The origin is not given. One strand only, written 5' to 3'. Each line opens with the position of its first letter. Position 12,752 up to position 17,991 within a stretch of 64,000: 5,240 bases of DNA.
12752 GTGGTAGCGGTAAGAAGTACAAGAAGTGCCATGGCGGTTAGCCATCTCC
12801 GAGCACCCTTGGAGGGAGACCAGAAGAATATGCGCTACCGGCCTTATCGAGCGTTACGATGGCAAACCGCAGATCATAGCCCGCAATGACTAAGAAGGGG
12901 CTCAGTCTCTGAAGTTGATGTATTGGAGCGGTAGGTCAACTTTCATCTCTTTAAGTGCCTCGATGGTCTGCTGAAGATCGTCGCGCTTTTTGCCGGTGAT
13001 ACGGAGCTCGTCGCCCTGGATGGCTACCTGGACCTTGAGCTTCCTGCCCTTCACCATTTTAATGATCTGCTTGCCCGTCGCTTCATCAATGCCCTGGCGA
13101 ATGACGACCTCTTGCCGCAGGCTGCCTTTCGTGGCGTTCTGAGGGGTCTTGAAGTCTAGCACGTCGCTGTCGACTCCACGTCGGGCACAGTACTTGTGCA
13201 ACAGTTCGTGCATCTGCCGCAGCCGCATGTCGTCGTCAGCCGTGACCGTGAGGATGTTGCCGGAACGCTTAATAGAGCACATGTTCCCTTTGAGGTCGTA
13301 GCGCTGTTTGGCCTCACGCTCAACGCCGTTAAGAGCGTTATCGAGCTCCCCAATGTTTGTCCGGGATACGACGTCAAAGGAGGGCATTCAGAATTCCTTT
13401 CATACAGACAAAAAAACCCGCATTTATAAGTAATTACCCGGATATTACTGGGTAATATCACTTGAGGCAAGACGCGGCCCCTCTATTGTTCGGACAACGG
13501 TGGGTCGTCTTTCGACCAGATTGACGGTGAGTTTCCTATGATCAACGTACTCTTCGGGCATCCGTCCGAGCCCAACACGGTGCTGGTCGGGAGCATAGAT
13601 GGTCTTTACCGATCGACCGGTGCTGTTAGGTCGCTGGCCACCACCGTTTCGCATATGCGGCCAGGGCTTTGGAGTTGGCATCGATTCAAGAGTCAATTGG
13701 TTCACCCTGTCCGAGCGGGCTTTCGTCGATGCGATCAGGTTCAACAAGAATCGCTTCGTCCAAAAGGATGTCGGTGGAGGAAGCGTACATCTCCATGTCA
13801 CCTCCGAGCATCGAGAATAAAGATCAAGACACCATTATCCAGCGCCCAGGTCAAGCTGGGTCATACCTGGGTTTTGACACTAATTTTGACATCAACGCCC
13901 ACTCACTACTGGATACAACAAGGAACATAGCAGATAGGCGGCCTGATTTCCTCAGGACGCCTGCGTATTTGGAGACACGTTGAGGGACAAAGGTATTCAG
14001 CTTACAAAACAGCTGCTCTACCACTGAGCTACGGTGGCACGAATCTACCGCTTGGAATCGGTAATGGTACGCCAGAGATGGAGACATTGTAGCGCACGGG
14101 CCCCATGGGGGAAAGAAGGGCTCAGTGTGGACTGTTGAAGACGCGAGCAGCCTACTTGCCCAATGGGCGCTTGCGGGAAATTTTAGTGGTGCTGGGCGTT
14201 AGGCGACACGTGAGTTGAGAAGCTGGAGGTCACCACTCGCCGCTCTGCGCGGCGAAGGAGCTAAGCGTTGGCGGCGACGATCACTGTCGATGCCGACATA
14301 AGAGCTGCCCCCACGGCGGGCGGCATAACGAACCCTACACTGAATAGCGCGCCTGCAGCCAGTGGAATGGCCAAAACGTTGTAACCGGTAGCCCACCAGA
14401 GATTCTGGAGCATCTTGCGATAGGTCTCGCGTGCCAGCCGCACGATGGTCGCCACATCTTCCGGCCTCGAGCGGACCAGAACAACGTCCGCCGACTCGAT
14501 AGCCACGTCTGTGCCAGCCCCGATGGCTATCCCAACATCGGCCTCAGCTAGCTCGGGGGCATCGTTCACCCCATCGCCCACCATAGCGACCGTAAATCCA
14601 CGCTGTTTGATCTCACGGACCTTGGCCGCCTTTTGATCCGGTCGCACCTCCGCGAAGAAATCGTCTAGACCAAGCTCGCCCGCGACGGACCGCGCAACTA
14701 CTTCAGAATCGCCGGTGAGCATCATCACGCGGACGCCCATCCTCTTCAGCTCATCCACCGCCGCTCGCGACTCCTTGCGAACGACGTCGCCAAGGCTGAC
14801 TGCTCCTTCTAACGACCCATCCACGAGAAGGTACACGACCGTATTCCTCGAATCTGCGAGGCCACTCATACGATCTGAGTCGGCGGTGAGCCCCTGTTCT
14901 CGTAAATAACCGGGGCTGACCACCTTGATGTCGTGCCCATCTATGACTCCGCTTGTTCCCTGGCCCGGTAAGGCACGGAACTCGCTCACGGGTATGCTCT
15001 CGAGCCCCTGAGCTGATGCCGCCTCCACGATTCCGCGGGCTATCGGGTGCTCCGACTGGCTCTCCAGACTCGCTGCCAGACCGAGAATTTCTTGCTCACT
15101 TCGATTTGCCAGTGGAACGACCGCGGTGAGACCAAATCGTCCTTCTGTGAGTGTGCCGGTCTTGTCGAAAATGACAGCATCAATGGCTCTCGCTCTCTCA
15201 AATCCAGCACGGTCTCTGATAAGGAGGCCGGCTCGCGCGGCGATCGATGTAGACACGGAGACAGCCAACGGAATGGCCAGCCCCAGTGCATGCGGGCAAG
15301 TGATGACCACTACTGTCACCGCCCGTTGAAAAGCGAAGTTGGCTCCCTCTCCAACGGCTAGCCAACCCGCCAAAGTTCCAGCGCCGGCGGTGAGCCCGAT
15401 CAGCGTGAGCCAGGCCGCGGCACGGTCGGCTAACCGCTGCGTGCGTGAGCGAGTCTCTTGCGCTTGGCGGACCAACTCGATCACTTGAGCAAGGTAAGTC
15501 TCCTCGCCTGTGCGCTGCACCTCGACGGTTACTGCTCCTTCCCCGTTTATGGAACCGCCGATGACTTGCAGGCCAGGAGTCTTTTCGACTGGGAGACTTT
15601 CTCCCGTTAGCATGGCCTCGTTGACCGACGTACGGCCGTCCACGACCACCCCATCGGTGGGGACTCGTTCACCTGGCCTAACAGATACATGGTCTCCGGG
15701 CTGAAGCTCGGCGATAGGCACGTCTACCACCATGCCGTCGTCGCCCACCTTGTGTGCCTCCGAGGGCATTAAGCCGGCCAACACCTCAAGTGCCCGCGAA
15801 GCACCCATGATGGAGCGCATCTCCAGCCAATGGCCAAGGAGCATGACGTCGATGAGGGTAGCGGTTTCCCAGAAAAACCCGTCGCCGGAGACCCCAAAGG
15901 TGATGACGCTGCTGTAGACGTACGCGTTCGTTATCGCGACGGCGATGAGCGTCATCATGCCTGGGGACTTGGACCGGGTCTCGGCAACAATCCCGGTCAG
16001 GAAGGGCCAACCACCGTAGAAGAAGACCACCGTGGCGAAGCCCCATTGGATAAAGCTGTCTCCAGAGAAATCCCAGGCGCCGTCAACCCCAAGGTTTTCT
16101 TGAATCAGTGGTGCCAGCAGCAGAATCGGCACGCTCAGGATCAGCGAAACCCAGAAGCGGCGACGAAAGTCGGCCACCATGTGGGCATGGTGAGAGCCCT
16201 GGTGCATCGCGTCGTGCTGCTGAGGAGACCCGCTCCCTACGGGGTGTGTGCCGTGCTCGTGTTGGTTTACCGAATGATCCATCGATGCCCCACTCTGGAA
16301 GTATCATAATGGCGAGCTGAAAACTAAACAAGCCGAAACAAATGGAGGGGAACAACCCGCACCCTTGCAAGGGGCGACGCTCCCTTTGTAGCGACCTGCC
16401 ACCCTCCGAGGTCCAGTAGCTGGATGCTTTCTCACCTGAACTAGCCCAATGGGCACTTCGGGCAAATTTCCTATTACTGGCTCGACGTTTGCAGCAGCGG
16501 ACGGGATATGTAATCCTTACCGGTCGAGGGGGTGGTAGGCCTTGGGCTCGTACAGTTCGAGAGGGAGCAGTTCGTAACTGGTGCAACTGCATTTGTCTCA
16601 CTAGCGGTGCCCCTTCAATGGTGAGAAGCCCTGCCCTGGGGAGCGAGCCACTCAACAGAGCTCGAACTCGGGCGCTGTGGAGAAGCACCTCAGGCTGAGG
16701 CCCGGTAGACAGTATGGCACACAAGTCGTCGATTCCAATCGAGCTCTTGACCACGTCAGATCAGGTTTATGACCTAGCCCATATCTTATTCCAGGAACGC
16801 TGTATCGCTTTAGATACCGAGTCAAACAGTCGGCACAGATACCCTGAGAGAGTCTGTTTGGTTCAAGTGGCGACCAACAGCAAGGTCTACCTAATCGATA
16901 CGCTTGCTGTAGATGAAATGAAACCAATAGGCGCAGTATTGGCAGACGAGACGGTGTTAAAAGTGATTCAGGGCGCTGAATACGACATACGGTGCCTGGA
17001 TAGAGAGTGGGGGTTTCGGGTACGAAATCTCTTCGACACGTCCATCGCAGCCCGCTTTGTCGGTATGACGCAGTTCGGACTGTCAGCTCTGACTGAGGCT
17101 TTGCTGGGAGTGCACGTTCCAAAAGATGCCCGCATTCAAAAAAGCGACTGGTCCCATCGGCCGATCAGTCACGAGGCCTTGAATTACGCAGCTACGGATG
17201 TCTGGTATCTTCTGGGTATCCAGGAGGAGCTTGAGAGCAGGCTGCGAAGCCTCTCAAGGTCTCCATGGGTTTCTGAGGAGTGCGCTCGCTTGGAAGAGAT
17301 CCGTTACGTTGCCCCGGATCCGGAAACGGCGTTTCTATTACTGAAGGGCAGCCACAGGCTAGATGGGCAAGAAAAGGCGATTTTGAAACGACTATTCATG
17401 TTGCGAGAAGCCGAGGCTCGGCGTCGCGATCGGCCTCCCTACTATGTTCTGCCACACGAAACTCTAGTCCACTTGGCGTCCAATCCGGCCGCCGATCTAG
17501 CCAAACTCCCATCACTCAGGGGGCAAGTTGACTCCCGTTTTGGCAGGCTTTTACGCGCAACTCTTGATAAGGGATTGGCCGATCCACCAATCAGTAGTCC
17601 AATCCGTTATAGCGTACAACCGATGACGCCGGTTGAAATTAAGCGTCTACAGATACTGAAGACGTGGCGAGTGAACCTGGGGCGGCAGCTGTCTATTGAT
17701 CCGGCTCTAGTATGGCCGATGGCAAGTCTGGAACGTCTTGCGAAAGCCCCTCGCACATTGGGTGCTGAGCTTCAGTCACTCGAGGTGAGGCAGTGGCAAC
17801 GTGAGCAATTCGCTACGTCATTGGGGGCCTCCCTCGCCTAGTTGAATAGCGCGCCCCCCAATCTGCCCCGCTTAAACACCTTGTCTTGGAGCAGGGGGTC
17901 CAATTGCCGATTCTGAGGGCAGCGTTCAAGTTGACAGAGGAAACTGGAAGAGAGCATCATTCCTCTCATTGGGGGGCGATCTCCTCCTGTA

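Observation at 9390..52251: Dense family of ~140-160 bp MITE-like palindromic elements in two modular subfamilies (at least 10 copies in 64 kb)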

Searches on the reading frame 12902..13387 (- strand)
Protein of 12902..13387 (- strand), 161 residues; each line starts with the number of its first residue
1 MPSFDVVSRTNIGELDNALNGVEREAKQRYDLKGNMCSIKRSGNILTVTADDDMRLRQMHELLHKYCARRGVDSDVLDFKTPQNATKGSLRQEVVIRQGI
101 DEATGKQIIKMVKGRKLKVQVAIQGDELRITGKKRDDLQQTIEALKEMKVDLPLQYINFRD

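Call 32: search_protein_families(library=pfam, proteins=[window:12902-13387:-])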
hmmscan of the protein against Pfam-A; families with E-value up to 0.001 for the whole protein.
window:12902-13387:- (161 aa): 1 family
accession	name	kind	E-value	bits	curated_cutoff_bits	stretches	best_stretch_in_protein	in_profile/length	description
PF04461.18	DUF520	-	3.8e-55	186.9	23.2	1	2-160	1-161/161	Protein of unknown function (DUF520)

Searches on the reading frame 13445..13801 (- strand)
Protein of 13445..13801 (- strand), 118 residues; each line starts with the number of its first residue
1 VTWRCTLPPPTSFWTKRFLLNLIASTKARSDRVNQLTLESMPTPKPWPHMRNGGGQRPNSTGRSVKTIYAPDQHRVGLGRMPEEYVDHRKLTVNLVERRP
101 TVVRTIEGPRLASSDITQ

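Call 89: search_protein_families(library=pfam, proteins=[window:13445-13801:-], max_evalue=0.01)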
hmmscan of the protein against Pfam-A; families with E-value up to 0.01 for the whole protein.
window:13445-13801:- (118 aa): 0 families

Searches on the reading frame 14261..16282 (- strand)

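Call 31: search_protein_families(library=pfam, proteins=[window:14261-16282:-])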
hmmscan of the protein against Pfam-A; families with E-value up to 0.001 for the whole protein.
window:14261-16282:- (673 aa): 3 families
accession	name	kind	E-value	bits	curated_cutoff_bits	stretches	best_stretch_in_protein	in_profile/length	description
PF00122.25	E1-E2_ATPase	-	1.6e-56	191.2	28.1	1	171-350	2-180/181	E1-E2 ATPase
PF00702.32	Hydrolase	-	3.6e-33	116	26.4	1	367-582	1-191/191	haloacid dehalogenase-like hydrolase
PF08282.18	Hydrolase_3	-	0.00041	20.6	20.9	0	565-602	206-243/255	haloacid dehalogenase-like hydrolase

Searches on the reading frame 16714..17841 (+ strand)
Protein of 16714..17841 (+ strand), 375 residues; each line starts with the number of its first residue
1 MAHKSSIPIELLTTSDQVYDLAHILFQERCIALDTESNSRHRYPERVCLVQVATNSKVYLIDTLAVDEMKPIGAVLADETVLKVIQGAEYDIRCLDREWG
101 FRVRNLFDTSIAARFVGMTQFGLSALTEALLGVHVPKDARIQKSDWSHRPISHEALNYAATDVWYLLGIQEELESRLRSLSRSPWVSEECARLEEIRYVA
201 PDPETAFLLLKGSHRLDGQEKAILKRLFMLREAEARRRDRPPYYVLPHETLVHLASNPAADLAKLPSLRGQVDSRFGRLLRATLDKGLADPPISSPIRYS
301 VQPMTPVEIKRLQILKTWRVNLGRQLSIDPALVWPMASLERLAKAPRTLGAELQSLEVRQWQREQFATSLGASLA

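Call 32: search_protein_families(library=pfam, proteins=[window:16714-17841:+])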
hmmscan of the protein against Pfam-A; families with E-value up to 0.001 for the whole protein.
window:16714-17841:+ (375 aa): 2 families
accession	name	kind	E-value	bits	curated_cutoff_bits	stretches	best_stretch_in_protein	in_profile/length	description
PF01612.26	DNA_pol_A_exo1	-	5.1e-40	137.5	23.6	1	11-177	3-172/173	3'-5' exonuclease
PF00570.28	HRDC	-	1.6e-15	57.3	23.8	2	221-270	2-51/68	HRDC domain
